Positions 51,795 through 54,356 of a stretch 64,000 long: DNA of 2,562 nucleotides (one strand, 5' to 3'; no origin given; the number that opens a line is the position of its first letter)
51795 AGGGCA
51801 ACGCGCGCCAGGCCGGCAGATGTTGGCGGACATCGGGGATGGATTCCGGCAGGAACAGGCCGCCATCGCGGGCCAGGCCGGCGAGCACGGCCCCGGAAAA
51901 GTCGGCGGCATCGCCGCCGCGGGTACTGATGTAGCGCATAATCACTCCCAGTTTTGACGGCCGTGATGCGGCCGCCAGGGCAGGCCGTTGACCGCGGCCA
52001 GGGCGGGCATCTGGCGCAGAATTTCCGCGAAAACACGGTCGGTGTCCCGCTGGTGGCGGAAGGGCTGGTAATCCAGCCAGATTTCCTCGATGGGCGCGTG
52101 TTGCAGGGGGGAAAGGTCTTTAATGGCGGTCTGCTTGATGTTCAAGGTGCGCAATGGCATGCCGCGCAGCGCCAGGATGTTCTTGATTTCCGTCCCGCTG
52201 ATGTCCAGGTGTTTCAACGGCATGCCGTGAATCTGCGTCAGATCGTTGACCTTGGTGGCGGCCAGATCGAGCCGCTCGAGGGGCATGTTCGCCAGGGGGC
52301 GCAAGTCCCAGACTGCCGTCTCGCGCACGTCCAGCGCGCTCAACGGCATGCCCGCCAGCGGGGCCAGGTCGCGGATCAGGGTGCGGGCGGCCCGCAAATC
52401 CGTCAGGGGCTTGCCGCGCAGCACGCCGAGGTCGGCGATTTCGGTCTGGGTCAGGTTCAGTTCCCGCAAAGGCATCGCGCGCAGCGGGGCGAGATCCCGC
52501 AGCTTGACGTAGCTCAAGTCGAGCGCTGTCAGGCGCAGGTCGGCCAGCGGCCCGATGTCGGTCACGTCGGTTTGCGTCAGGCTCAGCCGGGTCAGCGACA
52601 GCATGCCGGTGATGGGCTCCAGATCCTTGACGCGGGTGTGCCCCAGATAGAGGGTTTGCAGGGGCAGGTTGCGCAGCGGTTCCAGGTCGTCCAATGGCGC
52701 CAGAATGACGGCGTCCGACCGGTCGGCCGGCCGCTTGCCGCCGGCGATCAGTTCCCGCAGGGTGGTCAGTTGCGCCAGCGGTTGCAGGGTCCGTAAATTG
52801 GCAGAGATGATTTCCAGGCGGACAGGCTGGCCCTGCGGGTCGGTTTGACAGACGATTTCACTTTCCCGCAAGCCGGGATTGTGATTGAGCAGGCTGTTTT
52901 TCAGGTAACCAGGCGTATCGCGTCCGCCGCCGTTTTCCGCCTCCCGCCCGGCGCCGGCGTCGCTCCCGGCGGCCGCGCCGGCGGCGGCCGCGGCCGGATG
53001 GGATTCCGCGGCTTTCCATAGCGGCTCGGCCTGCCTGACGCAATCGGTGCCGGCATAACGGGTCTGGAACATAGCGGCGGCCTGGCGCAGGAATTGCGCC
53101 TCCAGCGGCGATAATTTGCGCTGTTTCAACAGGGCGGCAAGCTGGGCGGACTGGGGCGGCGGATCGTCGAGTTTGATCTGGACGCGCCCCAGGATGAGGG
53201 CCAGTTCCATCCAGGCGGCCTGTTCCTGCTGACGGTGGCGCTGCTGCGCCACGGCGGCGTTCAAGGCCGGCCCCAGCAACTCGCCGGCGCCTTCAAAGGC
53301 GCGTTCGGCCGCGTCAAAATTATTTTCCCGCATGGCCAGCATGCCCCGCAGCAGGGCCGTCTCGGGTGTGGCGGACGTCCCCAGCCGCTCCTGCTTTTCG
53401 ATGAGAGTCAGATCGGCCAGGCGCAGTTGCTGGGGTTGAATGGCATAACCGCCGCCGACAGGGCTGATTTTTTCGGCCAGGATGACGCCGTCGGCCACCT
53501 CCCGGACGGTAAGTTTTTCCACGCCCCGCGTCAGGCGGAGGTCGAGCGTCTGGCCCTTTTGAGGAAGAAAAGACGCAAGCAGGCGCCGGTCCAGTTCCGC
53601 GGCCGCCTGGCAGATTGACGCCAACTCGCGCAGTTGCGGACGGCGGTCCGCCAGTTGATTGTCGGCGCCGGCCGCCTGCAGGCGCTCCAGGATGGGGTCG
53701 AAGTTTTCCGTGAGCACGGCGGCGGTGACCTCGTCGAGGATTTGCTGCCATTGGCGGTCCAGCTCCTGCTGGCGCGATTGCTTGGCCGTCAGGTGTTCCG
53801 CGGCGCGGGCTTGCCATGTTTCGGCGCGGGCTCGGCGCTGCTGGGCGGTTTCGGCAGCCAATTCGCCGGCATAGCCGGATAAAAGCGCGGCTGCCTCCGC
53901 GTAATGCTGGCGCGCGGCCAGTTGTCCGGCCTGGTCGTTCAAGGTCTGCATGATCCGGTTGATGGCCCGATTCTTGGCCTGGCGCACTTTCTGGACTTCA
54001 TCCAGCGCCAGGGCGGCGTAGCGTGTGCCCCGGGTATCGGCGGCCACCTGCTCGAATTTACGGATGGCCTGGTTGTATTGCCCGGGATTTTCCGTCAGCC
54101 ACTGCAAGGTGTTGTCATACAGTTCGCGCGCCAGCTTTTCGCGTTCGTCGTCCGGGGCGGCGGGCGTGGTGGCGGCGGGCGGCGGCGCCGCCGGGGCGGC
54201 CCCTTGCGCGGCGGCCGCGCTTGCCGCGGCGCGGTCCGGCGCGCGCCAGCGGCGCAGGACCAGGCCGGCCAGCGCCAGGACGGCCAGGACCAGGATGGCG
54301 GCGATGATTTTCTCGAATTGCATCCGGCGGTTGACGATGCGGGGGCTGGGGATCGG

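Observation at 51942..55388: Receptor-like Ser/Thr kinase: cytoplasmic Hanks kinase, single TM, long extracytoplasmic helical region, C-terminal LRR domain. Translationally overlapped with thrC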

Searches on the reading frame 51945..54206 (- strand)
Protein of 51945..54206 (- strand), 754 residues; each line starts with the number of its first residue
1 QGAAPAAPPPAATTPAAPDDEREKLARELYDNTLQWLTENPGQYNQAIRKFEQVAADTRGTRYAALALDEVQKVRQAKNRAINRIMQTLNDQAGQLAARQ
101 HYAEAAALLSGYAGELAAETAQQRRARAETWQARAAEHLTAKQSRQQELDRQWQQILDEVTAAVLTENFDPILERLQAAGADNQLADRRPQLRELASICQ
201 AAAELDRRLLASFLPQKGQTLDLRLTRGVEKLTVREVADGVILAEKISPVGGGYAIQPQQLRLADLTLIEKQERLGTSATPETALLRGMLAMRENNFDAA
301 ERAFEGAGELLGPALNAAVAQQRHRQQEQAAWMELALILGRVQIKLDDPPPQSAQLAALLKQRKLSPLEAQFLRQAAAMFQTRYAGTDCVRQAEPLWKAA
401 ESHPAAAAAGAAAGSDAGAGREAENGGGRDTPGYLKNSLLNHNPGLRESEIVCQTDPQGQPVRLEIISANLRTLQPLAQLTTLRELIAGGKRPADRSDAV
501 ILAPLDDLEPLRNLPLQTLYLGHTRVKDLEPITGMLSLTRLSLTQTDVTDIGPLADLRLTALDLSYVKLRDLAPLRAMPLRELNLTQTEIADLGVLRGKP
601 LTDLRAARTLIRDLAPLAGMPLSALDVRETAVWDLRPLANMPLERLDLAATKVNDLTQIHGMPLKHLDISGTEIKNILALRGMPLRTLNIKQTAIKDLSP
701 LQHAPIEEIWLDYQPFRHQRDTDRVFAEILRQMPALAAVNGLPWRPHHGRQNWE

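Call 7: search_solved_structures(query=window:51945-54200:-, max_evalue=0.01, show_alignments=1)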
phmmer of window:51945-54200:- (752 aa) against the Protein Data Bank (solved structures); distinct sequences matched with E-value up to 0.01: 37.
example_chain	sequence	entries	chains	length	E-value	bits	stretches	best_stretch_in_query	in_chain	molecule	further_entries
5il7_A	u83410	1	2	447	2.4e-41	145.2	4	514-638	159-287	Rab family protein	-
8r4b_A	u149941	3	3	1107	1.1e-38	136.5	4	506-638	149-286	Rab family protein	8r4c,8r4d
6hlu_A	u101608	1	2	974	7.8e-38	133.6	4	517-638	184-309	Rab family protein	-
2omt_A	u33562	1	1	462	1.3e-27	99.9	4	515-656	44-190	Internalin-A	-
2omu_A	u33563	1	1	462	1.4e-23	86.5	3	515-657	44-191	Internalin-A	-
2omx_A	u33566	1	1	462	1.8e-23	86.2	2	515-657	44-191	Internalin-A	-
8h62_A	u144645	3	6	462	4.4e-23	84.9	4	513-619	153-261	Internalin A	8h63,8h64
2omv_A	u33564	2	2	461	5.4e-23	84.6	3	514-628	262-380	Internalin-A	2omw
2omy_A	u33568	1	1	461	1.2e-22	83.4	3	514-619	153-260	Internalin-A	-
2omz_A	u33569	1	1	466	1.3e-22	83.3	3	514-627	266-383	Internalin-A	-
1o6s_A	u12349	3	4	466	1.5e-22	83.1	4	505-619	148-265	INTERNALIN A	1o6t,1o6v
4fmz_A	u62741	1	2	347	3.4e-20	75.3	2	504-654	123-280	Internalin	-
4fho_A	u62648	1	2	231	2.9e-15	59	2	503-639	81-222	Internalin C2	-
1h6u_A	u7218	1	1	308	5.7e-12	48.1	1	513-594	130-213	INTERNALIN H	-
4aw4_A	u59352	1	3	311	7.5e-11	44.4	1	505-667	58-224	INTERNALIN B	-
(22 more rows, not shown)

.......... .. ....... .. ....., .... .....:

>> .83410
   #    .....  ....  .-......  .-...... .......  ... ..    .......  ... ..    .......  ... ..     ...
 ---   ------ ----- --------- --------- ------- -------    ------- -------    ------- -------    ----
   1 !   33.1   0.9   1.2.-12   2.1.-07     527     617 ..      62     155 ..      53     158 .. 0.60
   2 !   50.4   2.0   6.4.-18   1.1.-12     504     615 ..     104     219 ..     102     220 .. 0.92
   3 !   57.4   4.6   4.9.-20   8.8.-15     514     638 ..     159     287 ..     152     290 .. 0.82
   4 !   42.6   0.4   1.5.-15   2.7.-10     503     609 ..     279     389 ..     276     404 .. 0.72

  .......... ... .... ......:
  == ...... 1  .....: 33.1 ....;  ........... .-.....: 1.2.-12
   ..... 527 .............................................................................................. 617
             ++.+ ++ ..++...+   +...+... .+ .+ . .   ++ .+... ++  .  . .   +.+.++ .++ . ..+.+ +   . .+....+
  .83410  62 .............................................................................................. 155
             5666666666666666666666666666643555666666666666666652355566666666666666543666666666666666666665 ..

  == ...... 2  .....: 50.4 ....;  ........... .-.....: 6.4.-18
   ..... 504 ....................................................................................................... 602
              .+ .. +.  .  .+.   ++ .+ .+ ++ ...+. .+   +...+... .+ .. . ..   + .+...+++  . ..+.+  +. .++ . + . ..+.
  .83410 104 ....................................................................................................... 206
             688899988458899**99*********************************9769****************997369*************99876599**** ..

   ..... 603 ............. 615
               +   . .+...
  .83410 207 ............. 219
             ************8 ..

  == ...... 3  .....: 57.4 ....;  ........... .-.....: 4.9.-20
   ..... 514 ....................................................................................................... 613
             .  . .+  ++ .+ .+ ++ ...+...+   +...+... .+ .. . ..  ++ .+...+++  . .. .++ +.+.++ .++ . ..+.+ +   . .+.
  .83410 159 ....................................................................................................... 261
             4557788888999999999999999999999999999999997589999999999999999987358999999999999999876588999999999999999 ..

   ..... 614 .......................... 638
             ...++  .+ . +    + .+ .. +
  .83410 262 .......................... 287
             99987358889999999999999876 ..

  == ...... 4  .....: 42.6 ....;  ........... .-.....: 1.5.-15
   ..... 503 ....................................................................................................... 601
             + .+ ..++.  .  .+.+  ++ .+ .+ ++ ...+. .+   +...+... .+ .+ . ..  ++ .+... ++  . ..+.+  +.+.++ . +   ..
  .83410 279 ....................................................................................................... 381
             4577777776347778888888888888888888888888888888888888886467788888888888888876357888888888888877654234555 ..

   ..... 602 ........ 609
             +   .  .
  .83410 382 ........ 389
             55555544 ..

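Call 9: find_homologous_proteins(query=window:51945-54206:-, max_evalue=0.00001)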
Query window:51945-54206:- (754 aa): 6 proteins with E <= 0.00001 among 8000 candidates.
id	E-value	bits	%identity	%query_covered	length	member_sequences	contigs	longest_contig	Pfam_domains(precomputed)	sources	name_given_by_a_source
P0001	0.0e+0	1633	100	100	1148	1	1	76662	PF07714.24,PF00069.32,PF03109.23,PF12799.14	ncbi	-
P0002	0.0e+0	1096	70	98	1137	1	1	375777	PF07714.24,PF00069.32,PF03109.23,PF12799.14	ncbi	-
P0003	0.0e+0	1070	68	98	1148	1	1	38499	PF07714.24,PF00069.32,PF13516.13,PF03109.23,PF12799.14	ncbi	-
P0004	1.4e-170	587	60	68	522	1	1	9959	PF12799.14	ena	-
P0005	1.8e-135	471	67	46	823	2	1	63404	PF07714.24,PF00069.32,PF03109.23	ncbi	-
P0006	7.0e-22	96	36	23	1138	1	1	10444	PF07714.24,PF00069.32,PF12799.14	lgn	-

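Call 10: find_encoding_contigs(protein=P0002, flank=8000, max_places=3)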
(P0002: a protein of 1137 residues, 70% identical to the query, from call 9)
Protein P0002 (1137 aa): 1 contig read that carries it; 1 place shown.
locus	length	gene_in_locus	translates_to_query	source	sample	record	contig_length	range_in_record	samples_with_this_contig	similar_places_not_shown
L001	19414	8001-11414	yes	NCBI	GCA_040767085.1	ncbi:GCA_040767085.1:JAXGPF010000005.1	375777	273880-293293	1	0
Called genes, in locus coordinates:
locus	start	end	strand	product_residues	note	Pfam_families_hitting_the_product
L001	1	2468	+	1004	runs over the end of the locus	PF07719:TPR_2 (faint), PF07721:TPR_4 (faint), PF13174:TPR_6 (faint), PF13424:TPR_12 (faint), PF13428:TPR_14 (faint), PF13432:TPR_16 (faint), PF24575:TPR_Slam (faint), PF28559:TPR_SusR (faint), +11 more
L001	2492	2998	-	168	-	PF13527:Acetyltransf_9 (weak), PF00583:Acetyltransf_1, PF13673:Acetyltransf_10, PF13508:Acetyltransf_7, PF08445:FR47 (faint)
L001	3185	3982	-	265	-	PF01261:AP_endonuc_2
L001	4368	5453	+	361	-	-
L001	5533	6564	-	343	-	PF00586:AIRS, PF02769:AIRS_C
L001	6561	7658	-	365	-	PF24827:AstE_AspA_cat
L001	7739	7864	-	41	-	-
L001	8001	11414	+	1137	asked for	PF00069:Pkinase, PF07714:PK_Tyr_Ser-Thr, PF03109:ABC1 (weak), PF12799:LRR_4 (faint)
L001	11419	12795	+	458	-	PF14821:Thr_synth_N, PF00291:PALP, PF24857:THR4_C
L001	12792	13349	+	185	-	PF02659:Mntp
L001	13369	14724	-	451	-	PF00072:Response_reg, PF00158:Sigma54_activat, PF01078:Mg_chelatase (faint), PF14532:Sigma54_activ_2, PF07724:AAA_2 (weak), PF07728:AAA_5, PF25601:AAA_lid_14, PF02954:HTH_8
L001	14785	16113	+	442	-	PF01435:Peptidase_M48, PF13428:TPR_14 (faint), PF07719:TPR_2 (faint), PF13432:TPR_16 (weak), PF14559:TPR_19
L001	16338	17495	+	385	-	PF00665:rve (weak)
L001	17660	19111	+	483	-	PF03446:NAD_binding_2, PF00393:6PGD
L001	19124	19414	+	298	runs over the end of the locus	-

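Call 11: find_encoding_contigs(protein=P0003, flank=8000, max_places=3)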
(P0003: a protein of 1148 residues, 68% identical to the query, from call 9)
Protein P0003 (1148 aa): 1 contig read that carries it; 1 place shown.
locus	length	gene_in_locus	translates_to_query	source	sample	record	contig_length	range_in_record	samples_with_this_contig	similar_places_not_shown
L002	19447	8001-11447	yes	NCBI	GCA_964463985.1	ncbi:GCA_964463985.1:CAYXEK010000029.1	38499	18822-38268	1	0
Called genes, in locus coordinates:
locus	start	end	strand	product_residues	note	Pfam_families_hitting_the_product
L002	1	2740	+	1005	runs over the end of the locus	PF07719:TPR_2 (faint), PF13174:TPR_6 (faint), PF13428:TPR_14 (faint), PF13432:TPR_16 (faint), PF13525:YfiO (weak), PF13424:TPR_12 (weak), PF14559:TPR_19 (weak), PF13424:TPR_12 (weak), +14 more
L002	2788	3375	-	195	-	PF00583:Acetyltransf_1, PF13673:Acetyltransf_10 (weak), PF13508:Acetyltransf_7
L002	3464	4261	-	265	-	PF01261:AP_endonuc_2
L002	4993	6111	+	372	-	-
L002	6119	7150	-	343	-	PF00586:AIRS, PF02769:AIRS_C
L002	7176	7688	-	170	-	PF24827:AstE_AspA_cat (weak)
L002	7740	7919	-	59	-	-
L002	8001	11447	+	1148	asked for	PF00069:Pkinase, PF07714:PK_Tyr_Ser-Thr, PF03109:ABC1 (weak), PF12799:LRR_4 (faint), PF13516:LRR_6 (faint)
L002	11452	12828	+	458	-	PF14821:Thr_synth_N, PF00291:PALP, PF24857:THR4_C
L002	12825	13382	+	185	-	PF02659:Mntp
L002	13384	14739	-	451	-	PF00072:Response_reg, PF00158:Sigma54_activat, PF01078:Mg_chelatase (faint), PF14532:Sigma54_activ_2, PF07724:AAA_2 (weak), PF07728:AAA_5, PF25601:AAA_lid_14, PF02954:HTH_8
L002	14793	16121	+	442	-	PF01435:Peptidase_M48, PF07719:TPR_2 (faint), PF13428:TPR_14 (faint), PF13432:TPR_16 (weak), PF14559:TPR_19, PF13432:TPR_16 (weak)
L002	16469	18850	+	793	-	PF00497:SBP_bac_3, PF00989:PAS, PF08447:PAS_3 (weak), PF08448:PAS_4, PF13426:PAS_9, PF07536:HWE_HK, PF07568:HisKA_2, PF02518:HATPase_c, +1 more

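Call 12: find_encoding_contigs(protein=P0005, flank=8000, max_places=3)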
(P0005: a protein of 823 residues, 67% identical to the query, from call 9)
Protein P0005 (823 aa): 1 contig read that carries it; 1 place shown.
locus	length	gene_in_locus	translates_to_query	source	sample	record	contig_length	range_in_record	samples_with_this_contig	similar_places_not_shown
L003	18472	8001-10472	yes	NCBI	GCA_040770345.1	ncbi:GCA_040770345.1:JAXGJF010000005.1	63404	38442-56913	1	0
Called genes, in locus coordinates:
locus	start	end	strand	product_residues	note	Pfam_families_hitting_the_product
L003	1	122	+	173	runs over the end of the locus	PF07719:TPR_2 (faint), PF00515:TPR_1 (faint)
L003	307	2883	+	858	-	PF00515:TPR_1 (faint), PF07719:TPR_2 (faint), PF13174:TPR_6 (faint), PF13181:TPR_8 (faint), PF13424:TPR_12 (faint), PF13428:TPR_14 (faint), PF13432:TPR_16 (faint), PF13525:YfiO (faint), +1 more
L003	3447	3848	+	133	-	-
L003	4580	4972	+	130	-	-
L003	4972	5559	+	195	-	-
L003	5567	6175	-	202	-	PF02769:AIRS_C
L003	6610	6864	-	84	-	-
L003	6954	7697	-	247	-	PF24827:AstE_AspA_cat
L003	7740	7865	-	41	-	-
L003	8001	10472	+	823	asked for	PF00069:Pkinase, PF07714:PK_Tyr_Ser-Thr, PF03109:ABC1 (weak)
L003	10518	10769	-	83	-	-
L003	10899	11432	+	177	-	-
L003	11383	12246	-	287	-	-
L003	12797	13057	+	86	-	PF02659:Mntp (weak)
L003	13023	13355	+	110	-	PF02659:Mntp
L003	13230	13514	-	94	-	PF02954:HTH_8 (weak)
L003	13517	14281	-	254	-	PF00158:Sigma54_activat, PF01078:Mg_chelatase (faint), PF14532:Sigma54_activ_2, PF07724:AAA_2, PF07728:AAA_5, PF25601:AAA_lid_14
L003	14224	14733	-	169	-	PF00072:Response_reg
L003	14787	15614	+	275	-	PF01435:Peptidase_M48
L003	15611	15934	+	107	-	PF13432:TPR_16, PF14559:TPR_19 (weak)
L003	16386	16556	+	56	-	-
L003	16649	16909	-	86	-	-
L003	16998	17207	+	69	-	-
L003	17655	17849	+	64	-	PF03446:NAD_binding_2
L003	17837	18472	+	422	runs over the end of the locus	PF03446:NAD_binding_2, PF00393:6PGD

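Call 13: find_encoding_contigs(protein=P0006, flank=8000, max_places=3)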
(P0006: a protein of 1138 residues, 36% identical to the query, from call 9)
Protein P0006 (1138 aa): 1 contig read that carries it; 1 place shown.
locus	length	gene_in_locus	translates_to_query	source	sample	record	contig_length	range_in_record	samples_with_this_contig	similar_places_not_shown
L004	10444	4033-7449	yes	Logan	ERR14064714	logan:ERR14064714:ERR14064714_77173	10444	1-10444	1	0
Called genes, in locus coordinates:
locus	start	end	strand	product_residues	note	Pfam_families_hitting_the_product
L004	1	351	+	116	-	?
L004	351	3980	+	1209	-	-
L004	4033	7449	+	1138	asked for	PF00069:Pkinase, PF07714:PK_Tyr_Ser-Thr (faint), PF12799:LRR_4 (faint)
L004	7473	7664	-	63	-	-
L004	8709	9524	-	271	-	-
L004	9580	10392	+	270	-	-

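Call 14: find_encoding_contigs(protein=P0004, flank=8000, max_places=3)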
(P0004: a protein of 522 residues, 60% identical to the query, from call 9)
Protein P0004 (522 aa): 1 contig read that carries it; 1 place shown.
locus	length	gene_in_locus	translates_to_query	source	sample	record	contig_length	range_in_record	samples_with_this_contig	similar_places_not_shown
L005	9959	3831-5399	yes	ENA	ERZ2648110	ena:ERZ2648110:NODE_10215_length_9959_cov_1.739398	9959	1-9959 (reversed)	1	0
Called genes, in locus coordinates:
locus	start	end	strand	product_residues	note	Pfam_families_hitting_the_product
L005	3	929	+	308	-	?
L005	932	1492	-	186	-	PF02769:AIRS_C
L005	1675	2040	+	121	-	-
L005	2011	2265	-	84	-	-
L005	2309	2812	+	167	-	PF03109:ABC1 (faint), PF00069:Pkinase, PF07714:PK_Tyr_Ser-Thr, PF01636:APH (faint)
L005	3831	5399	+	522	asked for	PF12799:LRR_4 (faint)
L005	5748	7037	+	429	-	PF14821:Thr_synth_N, PF00291:PALP, PF24857:THR4_C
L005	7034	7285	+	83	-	PF02659:Mntp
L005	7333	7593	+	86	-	PF02659:Mntp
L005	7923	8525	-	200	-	PF00158:Sigma54_activat, PF07724:AAA_2 (weak), PF14532:Sigma54_activ_2 (weak), PF07728:AAA_5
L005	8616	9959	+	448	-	?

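Call 35: predict_structure(alignment_id=A2)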
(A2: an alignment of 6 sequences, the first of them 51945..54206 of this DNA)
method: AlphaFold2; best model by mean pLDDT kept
length: 754 residues; sequences in the alignment: 6
mean_pLDDT: 77.0   pTM: 0.41
mean pLDDT of the five models: 77.0, 72.0, 70.5, 70.5, 69.1
residues with pLDDT >= 90: 183; 70-90: 371; 50-70: 120; < 50: 80
segments of 3 or more residues with pLDDT < 50: 1-16, 404-430, 480-483, 485-498, 714-722, 746-754
pLDDT, mean of each block of 10 residues (from residue 1): 38 48 88 91 89 91 90 91 91 89 89 83 89 89 88 90 90 90 84 90 90 88 87 88 84 78 90 85 91 88 88 89 85 82 67 74 71 76 80 80 42 24 29 62 61 58 59 55 47 42 63 73 78 82 85 88 88 88 92 90 94 92 94 88 93 82 90 75 84 68 70 50 59 62 46 33
secondary structure, 60 per line:
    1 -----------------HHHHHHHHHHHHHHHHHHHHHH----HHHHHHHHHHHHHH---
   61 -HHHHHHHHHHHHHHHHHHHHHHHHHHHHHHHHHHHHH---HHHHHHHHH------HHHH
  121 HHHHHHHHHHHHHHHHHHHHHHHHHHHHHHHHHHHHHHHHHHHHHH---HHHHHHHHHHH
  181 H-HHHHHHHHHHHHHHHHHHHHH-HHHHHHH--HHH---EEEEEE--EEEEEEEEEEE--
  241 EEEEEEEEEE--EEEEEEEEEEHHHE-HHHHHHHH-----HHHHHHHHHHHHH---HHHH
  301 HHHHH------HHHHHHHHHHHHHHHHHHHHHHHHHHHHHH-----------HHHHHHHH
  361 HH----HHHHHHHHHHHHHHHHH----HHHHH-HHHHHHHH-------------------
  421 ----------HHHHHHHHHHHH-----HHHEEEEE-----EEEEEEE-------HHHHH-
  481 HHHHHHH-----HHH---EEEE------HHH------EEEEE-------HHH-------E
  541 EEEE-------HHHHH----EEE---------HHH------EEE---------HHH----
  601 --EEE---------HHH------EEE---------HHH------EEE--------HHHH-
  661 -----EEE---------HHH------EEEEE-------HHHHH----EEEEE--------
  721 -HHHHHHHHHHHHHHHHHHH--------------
elements in order (helices of 4 or more, strands of 3 or more residues): H18-39 H44-57 H62-98 H102-110 H117-166 H170-181 H183-203 H205-211 E220-225 E228-238 E241-250 E253-262 H268-275 H281-293 H297-305 H312-341 H353-362 H367-383 H388-392 H394-401 H431-442 E451-455 E461-467 H475-479 H481-487 E499-502 E518-522 E540-544 H552-556 E561-563 E582-584 E603-605 E624-626 E645-647 H656-659 E666-668 E687-691 H699-703 E708-712 H722-740
